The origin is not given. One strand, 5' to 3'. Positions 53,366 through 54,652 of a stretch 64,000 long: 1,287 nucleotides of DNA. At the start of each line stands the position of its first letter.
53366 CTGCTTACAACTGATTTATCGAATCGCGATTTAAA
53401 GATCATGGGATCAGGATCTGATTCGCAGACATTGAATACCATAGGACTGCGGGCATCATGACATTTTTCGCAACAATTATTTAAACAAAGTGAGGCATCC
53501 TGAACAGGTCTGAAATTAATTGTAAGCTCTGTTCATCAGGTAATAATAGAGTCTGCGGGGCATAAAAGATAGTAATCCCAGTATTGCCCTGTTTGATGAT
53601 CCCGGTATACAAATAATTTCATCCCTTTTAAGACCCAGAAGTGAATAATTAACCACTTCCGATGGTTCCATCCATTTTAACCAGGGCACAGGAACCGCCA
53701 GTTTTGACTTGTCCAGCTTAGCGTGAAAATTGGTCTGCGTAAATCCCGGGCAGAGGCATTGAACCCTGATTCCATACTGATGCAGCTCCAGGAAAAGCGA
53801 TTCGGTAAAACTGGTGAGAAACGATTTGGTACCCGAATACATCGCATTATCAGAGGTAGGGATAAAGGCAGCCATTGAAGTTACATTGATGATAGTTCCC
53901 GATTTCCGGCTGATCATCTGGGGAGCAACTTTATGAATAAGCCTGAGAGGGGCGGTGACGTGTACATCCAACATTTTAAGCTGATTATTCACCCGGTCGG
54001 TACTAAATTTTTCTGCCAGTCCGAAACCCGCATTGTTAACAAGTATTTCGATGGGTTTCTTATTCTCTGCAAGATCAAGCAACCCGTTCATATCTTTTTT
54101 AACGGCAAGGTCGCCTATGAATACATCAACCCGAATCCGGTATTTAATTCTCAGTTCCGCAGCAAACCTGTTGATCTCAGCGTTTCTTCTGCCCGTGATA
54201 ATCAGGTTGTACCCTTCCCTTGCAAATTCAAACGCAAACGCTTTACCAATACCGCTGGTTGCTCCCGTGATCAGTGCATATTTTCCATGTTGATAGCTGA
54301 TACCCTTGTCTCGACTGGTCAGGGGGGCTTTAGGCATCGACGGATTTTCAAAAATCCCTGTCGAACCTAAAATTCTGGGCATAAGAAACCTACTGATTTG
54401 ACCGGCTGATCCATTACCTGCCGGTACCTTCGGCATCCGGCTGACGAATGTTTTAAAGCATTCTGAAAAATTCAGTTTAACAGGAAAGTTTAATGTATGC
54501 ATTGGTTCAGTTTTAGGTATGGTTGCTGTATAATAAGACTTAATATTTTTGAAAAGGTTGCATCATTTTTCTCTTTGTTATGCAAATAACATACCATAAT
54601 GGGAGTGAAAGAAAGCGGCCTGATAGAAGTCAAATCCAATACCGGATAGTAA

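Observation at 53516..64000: Accessory locus with three B12-radical-SAM paralogs, a front-end-type desaturase and an SDR, flanked by LytTR and AraC regulators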

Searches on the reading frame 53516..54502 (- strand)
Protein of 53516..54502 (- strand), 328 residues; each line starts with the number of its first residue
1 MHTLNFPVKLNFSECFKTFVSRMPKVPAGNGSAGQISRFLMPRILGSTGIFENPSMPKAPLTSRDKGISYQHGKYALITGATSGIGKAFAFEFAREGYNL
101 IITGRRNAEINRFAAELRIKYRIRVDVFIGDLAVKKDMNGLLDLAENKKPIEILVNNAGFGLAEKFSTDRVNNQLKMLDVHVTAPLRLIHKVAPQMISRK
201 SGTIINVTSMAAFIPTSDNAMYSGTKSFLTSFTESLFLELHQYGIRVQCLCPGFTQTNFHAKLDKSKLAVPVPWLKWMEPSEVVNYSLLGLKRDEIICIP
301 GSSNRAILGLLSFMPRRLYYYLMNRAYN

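Call 4: search_protein_families(library=pfam, proteins=[window:53516-54502:-], max_evalue=0.01)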
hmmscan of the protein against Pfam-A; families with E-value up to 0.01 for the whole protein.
window:53516-54502:- (328 aa): 4 families
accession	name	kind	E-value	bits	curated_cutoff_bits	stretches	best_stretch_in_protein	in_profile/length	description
PF00106.31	adh_short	-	1.6e-44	152.1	26.6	1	74-265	1-192/195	short chain dehydrogenase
PF13561.12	adh_short_C2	-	2.8e-27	96.3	27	1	80-266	1-187/236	Enoyl-(Acyl carrier protein) reductase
PF08659.16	KR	-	2.6e-11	44.2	22.6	1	77-235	4-162/180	KR domain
PF01370.27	Epimerase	-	0.0068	16.3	20.9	1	76-190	1-100/240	NAD dependent epimerase/dehydratase family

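Call 5: search_protein_families(library=ncbifam, proteins=[window:53516-54502:-], max_evalue=0.001)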
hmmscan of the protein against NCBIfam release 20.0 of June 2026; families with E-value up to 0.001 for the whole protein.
window:53516-54502:- (328 aa): 216 families (the best 25 are shown)
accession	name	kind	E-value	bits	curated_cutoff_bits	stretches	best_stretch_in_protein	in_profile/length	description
NF040690.1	mycolate_SDR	equivalog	7.1e-51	173.1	380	1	73-327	8-261/265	mycolate reductase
NF005559.1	PRK07231.1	subfamily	3.3e-38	131.6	215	1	72-265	3-196/249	glucose 1-dehydrogenase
NF004823.0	PRK06179.1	subfamily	4e-37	128.1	310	1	72-266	4-190/271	oxidoreductase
NF005672.0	PRK07454.1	equivalog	4.1e-37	127.7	234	1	71-259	4-192/241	SDR family oxidoreductase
NF004514.1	PRK05855.1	equivalog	5.9e-35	120.9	455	1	69-260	309-501/578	SDR family oxidoreductase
NF005878.0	PRK07825.1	subfamily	1.1e-34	120.1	287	1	72-269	8-201/278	short chain dehydrogenase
NF005806.0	PRK07666.1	equivalog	2.4e-33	115.4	286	1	72-264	6-198/239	3-ketoacyl-ACP reductase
TIGR01830.1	3oxo_ACP_reduc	equivalog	1.6e-32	113.2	297.75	1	76-284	1-213/239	3-oxoacyl-[acyl-carrier-protein] reductase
NF004824.0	PRK06180.1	subfamily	2.5e-32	112.2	298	1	73-261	4-189/279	oxidoreductase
TIGR01963.1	PHB_DH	subfamily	7.6e-32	110.6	307.05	1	74-259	2-187/255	3-hydroxybutyrate dehydrogenase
NF004196.0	PRK05650.1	equivalog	1.3e-31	109.7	297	1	76-324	5-258/272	SDR family oxidoreductase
NF004825.0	PRK06181.1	equivalog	1.5e-31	109.6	215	1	73-262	6-195/268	SDR family oxidoreductase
NF047420.2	EF_P_mod_YmfI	equivalog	1.6e-31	109.9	238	1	76-285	2-211/236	elongation factor P 5-aminopentanone reductase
NF009093.0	PRK12429.1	subfamily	5e-31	107.9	258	1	72-259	4-191/259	3-hydroxybutyrate dehydrogenase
NF009466.0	PRK12826.1-2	subfamily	2e-30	106.1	222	1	74-283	4-218/248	3-oxoacyl-ACP reductase FabG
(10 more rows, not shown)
